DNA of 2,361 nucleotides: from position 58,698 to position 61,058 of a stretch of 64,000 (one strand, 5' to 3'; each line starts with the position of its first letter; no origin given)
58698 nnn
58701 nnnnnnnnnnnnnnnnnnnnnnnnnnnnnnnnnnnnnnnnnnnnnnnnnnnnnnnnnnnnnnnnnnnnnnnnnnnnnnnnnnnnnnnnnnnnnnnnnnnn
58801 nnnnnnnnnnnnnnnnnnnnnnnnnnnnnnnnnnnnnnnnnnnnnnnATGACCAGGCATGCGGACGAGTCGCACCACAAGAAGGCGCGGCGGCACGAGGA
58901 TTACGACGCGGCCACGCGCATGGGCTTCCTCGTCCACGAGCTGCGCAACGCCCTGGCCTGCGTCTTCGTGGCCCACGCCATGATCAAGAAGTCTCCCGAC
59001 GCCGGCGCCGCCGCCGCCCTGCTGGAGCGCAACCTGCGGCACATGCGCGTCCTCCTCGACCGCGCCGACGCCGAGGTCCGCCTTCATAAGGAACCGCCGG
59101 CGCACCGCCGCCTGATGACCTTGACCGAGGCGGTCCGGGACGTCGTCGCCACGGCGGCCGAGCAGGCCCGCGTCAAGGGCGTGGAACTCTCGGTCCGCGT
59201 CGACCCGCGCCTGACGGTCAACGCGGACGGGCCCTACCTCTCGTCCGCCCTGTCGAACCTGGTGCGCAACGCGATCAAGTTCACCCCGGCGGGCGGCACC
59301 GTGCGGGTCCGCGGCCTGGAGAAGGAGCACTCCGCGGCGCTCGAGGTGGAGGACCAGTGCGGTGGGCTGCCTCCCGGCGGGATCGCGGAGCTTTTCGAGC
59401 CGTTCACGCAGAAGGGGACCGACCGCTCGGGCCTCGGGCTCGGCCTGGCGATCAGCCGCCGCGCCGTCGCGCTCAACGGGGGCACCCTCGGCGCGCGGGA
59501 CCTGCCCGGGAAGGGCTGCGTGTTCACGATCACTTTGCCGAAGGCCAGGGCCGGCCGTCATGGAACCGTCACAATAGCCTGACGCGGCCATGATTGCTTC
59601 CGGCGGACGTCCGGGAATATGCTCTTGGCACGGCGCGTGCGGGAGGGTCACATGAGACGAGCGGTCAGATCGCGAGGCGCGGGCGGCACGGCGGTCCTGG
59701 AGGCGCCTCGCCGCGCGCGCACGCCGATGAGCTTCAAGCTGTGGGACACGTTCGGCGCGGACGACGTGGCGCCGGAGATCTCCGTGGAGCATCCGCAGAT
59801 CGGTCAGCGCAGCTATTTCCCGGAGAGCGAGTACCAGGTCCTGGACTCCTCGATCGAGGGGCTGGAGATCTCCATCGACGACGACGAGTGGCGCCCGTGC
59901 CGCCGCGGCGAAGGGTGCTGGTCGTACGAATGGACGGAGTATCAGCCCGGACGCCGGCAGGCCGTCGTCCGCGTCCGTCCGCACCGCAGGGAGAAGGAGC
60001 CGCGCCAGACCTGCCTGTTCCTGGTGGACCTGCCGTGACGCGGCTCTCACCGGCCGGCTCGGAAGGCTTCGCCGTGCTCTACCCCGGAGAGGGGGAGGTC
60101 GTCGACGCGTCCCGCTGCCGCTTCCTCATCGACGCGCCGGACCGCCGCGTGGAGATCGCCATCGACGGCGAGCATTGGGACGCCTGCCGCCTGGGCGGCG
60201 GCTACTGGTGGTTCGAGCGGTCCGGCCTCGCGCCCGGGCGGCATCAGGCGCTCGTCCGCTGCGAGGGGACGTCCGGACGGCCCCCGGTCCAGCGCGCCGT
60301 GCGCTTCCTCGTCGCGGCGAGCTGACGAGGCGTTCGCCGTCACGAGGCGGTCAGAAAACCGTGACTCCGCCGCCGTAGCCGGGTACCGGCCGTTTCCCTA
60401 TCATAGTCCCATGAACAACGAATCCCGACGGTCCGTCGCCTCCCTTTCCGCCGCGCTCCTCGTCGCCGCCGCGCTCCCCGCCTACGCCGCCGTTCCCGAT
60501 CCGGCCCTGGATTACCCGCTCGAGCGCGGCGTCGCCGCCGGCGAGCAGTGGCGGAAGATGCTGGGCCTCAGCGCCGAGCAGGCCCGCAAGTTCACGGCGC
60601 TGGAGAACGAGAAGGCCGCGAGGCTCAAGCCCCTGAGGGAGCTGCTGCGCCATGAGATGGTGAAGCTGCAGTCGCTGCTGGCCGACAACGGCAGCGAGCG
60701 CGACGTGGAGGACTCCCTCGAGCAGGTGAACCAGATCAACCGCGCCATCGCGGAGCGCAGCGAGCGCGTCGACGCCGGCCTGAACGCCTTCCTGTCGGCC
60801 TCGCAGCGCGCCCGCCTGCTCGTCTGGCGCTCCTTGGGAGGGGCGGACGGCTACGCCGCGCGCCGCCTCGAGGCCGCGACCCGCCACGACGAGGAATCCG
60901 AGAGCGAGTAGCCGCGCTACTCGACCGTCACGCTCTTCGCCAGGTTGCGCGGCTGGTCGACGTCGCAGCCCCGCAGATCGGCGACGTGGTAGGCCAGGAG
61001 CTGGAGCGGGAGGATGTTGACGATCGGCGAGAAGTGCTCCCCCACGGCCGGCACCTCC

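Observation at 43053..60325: Four-member paralogous family of about 100-aa Ig-like proteins with invariant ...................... core, partly translationally coupled and linked to a sensor-less histidine kinase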

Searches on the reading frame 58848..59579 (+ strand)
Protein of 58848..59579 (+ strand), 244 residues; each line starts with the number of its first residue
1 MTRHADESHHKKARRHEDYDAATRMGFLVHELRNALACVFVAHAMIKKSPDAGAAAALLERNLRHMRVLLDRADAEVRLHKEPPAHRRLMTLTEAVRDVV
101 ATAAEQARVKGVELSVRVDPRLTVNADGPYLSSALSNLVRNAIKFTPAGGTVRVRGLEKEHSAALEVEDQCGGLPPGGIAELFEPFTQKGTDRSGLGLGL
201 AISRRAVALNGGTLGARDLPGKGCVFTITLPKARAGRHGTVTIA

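Call 5: search_protein_families(library=pfam, proteins=[window:58848-59579:+], max_evalue=1)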
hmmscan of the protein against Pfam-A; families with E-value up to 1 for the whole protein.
window:58848-59579:+ (244 aa): 3 families
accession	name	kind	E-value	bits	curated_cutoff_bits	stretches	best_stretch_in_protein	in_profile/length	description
PF02518.31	HATPase_c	-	2e-22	80.1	26.4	1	129-233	4-110/111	Histidine kinase-, DNA gyrase B-, and HSP90-like ATPase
PF13581.12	HATPase_c_2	-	0.043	14.3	27.4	1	134-200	39-104/127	Histidine kinase-like ATPase domain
PF14501.12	HATPase_c_5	-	0.27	11.6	22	1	131-214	6-86/102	GHKL domain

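Call 26: search_protein_families(library=ncbifam, proteins=[window:58848-59579:+], max_evalue=0.1)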
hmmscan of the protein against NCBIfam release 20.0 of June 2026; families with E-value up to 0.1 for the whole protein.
window:58848-59579:+ (244 aa): 78 families (the best 25 are shown)
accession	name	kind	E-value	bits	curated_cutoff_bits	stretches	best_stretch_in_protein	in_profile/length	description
TIGR02966.1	phoR_proteo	equivalog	2.5e-26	92.5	334.2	1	30-229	123-332/333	phosphate regulon sensor histidine kinase PhoR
NF008312.0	PRK11100.1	equivalog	7e-25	87.8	356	1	28-233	263-475/477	two-component system sensor histidine kinase CreC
NF046044.1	PnpS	equivalog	3.7e-23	82.2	400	1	86-231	241-390/390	two-component system histidine kinase PnpS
TIGR02956.1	TMAO_torS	equivalog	1.3e-22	79.8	676.5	1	88-235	535-685/967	TMAO reductase system sensor histidine kinase/response regulator TorS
NF041735.1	hist_kin_RppB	equivalog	4.6e-22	78.4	400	1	30-231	225-438/438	two-component system sensor histidine kinase RppB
TIGR02916.1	PEP_his_kin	equivalog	1.5e-21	76.7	300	1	18-231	471-679/679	XrtA/PEP-CTERM system histidine kinase PrsK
NF008468.0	PRK11360.1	equivalog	3.1e-21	75.4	646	1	29-235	404-611/616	two-component system sensor histidine kinase AtoS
TIGR01386.1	cztS_silS_copS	subfamily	4.1e-20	72.2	292.55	1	87-231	312-457/457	heavy metal sensor histidine kinase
NF007688.0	PRK10364.1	equivalog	7.9e-20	71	479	1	28-234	247-453/460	two-component system sensor histidine kinase ZraS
NF041880.1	EPS_EpsF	equivalog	3.3e-19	68.7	900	1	29-231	282-492/492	response regulator EpsF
NF040691.1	MtrAB_MtrB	equivalog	4.1e-19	69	450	1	30-235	280-495/507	MtrAB system histidine kinase MtrB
NF008235.0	PRK11006.1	equivalog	5.1e-19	68.4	390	1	30-232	213-423/431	phosphate regulon sensor histidine kinase PhoR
NF007007.0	PRK09470.1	equivalog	1.6e-18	66.9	486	1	29-232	253-459/463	envelope stress sensor histidine kinase CpxA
NF011874.0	PRK15347.1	equivalog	3.6e-18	65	852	1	97-231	478-613/921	two component system sensor kinase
NF033092.0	HK_WalK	equivalog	4.1e-18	65.3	725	1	90-231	447-593/594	cell wall metabolism sensor histidine kinase WalK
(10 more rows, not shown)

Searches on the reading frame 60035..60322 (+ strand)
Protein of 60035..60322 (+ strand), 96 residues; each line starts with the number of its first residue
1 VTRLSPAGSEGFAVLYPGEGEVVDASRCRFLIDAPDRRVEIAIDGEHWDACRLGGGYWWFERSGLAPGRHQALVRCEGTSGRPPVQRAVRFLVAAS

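Call 5: search_protein_families(library=pfam, proteins=[window:60035-60322:+], max_evalue=1)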
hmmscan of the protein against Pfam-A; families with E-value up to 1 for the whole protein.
window:60035-60322:+ (96 aa): 0 families

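Call 10: find_homologous_proteins(query=window:60035-60322:+, max_evalue=0.01)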
Query window:60035-60322:+ (96 aa): 12 proteins with E <= 0.01 among 16 candidates.
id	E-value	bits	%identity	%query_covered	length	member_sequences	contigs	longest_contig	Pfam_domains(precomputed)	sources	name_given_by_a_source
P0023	4.2e-53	196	91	99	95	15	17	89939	-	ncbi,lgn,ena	-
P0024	1.1e-40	156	79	91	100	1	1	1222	-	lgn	-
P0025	1.2e-40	156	77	91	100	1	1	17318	-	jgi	jgi:hypothetical protein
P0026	1.0e-34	137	69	100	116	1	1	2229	-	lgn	-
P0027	1.3e-33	133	72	89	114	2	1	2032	-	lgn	-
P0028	6.7e-30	121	63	96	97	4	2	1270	-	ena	-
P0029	2.4e-28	116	59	98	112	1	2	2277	-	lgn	-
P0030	1.6e-27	114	62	93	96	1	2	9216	-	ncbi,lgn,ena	-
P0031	5.9e-27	112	65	86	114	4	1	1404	-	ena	-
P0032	1.6e-26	111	59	98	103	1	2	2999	-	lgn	-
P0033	1.0e-24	105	63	86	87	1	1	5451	-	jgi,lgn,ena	-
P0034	4.6e-21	93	55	91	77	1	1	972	-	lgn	-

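Call 26: search_protein_families(library=ncbifam, proteins=[window:60035-60322:+], max_evalue=0.1)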
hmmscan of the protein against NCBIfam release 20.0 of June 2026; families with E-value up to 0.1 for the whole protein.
window:60035-60322:+ (96 aa): 0 families

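Call 46: find_encoding_contigs(protein=P0030, flank=6000, max_places=2)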
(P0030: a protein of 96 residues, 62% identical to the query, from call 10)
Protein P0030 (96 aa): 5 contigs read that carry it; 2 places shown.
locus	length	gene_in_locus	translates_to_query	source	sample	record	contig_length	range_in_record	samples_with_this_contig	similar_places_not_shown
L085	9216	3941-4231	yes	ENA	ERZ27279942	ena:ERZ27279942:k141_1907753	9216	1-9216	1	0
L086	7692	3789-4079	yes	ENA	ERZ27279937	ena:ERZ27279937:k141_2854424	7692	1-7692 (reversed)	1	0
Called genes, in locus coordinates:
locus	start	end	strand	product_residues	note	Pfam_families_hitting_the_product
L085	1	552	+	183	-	?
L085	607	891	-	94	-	-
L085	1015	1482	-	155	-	PF00210:Ferritin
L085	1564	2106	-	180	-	PF02627:CMD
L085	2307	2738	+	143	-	PF00571:CBS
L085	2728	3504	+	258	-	PF02518:HATPase_c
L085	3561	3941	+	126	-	-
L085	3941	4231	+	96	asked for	-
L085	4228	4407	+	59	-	-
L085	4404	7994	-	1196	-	PF01339:CheB_methylest, PF03705:CheR_N, PF01739:CheR, PF13596:PAS_10, PF13426:PAS_9 (faint), PF08448:PAS_4 (weak), PF00512:HisKA, PF02518:HATPase_c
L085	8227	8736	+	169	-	-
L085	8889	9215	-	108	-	?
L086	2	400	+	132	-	?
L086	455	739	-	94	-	-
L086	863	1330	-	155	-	PF00210:Ferritin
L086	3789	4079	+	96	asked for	-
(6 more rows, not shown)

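Call 47: find_encoding_contigs(protein=P0033, flank=6000, max_places=2)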
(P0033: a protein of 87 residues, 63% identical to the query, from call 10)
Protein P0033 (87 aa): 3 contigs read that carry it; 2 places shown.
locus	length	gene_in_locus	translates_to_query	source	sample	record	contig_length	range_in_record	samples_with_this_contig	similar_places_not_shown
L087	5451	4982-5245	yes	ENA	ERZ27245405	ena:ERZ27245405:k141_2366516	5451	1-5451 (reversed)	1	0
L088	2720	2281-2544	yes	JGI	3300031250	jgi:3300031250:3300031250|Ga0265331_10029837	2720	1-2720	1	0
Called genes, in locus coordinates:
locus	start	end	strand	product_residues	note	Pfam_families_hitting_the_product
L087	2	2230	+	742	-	?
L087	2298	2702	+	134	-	-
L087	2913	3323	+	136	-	PF00072:Response_reg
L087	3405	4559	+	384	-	PF02518:HATPase_c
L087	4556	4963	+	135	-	-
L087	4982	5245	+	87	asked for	-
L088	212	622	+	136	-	PF00072:Response_reg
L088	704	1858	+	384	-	PF02518:HATPase_c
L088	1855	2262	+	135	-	-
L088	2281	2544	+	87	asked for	-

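Call 79: find_related_loci(query=A8, collection=metagenome_contigs, flank=5000)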
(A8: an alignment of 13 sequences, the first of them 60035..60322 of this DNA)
Query A8 (96 aa) in metagenome_contigs; peptide patterns used: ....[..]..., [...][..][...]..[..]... (x = any residue, [..] = any of these).
113 stretches matched a pattern; 3 encode a relative of the query (tblastn E <= 1e-3); 3 distinct loci.
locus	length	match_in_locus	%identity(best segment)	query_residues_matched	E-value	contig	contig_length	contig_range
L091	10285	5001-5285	89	1-95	9e-57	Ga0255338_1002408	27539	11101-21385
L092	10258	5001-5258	94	10-95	1e-53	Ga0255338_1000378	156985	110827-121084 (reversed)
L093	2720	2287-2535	63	14-96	2e-29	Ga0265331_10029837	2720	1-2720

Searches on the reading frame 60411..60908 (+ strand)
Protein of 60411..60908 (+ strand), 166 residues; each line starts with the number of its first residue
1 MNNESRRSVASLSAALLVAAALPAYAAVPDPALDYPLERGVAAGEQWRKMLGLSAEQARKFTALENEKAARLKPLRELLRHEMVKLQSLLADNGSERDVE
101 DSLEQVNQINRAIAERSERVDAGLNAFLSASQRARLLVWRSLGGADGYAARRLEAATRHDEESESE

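Call 26: search_protein_families(library=ncbifam, proteins=[window:60411-60908:+], max_evalue=0.1)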
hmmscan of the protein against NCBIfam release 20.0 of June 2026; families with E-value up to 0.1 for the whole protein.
window:60411-60908:+ (166 aa): 0 families

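Call 61: search_protein_families(library=pfam, proteins=[window:60411-60908:+], max_evalue=0.001)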
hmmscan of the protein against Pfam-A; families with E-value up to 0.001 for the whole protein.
window:60411-60908:+ (166 aa): 1 family
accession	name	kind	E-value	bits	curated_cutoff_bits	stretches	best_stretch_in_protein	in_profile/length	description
PF13801.11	Metal_resist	-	6.4e-05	23.6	29.2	1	14-135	7-125/125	Heavy-metal resistance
